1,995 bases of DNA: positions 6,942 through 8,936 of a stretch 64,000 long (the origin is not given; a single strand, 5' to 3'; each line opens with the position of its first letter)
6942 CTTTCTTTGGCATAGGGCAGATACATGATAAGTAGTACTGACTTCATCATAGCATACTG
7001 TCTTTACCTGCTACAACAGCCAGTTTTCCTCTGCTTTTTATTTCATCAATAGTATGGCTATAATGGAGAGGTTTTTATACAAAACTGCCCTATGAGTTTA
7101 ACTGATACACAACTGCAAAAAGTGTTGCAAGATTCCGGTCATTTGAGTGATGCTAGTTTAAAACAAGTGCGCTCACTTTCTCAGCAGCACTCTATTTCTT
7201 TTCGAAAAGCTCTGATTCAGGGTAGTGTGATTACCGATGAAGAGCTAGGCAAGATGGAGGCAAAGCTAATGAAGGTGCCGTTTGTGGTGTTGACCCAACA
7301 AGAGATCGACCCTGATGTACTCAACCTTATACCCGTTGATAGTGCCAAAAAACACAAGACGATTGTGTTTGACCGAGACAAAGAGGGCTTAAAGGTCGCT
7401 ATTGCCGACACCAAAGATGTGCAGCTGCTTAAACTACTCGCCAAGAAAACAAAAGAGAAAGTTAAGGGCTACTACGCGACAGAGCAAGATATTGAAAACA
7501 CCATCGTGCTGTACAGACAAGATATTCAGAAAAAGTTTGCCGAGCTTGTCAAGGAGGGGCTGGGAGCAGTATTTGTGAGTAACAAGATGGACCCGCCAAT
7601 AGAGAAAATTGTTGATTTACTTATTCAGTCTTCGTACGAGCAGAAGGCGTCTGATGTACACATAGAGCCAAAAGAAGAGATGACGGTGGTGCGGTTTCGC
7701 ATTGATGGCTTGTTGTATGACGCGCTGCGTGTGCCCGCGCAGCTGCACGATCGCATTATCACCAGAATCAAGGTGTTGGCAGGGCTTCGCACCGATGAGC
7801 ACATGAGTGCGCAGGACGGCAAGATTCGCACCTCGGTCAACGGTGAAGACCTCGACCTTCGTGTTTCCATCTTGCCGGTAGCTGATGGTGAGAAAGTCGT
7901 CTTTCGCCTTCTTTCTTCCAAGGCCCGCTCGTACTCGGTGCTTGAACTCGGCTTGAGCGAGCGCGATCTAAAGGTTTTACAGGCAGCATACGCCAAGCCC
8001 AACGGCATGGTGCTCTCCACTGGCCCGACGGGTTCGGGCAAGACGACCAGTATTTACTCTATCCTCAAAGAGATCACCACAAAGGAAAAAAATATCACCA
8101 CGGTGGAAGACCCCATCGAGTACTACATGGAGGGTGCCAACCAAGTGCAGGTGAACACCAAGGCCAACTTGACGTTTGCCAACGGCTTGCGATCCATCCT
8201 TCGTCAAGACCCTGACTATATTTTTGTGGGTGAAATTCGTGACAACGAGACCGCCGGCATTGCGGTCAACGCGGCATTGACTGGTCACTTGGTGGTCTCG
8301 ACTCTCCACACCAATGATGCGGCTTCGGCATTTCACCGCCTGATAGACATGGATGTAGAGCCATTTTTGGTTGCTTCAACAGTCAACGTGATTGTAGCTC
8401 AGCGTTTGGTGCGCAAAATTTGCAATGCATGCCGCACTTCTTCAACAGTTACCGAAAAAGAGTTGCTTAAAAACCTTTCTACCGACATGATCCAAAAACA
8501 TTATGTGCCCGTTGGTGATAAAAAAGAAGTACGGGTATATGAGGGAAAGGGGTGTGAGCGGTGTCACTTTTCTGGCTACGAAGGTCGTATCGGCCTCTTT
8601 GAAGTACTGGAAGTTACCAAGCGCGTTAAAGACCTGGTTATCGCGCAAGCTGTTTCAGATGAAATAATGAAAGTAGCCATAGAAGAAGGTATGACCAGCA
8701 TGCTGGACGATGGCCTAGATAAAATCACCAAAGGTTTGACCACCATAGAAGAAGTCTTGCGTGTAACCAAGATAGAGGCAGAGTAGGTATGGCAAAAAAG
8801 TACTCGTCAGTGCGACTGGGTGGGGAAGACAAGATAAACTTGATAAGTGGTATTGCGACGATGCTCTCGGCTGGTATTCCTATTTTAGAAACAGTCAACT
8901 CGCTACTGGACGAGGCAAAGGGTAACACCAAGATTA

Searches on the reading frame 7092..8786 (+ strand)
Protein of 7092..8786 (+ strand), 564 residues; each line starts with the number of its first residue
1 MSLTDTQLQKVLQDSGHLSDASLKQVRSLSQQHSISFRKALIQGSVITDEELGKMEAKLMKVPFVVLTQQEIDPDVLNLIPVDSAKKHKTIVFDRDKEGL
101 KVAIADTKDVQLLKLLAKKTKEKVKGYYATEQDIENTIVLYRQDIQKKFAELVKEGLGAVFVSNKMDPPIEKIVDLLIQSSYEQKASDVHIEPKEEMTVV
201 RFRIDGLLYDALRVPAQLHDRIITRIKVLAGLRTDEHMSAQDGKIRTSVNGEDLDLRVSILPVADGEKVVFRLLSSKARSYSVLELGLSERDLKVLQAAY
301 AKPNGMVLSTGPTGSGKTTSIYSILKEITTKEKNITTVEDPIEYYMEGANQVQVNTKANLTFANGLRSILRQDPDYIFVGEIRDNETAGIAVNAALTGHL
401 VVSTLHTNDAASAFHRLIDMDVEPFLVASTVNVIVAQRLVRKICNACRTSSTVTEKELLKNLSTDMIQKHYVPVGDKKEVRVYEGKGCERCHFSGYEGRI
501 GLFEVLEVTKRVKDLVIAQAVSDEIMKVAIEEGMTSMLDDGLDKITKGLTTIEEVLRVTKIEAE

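Call 46: find_encoding_contigs(protein=window:7092-8786:+, flank=1000, max_places=6)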
Protein window:7092-8786:+ (564 aa): 3 contigs read that carry it; 2 places shown.
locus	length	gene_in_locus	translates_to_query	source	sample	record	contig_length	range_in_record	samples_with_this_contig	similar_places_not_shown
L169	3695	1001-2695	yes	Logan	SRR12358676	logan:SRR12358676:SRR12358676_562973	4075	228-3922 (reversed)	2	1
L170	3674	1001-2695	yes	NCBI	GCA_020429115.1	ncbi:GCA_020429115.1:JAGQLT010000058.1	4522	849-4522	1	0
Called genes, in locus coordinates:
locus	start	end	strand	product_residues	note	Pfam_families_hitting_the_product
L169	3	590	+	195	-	PF13482:RNase_H_2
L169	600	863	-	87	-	-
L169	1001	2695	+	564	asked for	PF05157:MshEN, PF00437:T2SSE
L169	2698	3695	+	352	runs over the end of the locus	PF00482:T2SSF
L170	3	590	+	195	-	PF13482:RNase_H_2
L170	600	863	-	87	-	-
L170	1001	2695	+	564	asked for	PF05157:MshEN, PF00437:T2SSE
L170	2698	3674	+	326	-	PF00482:T2SSF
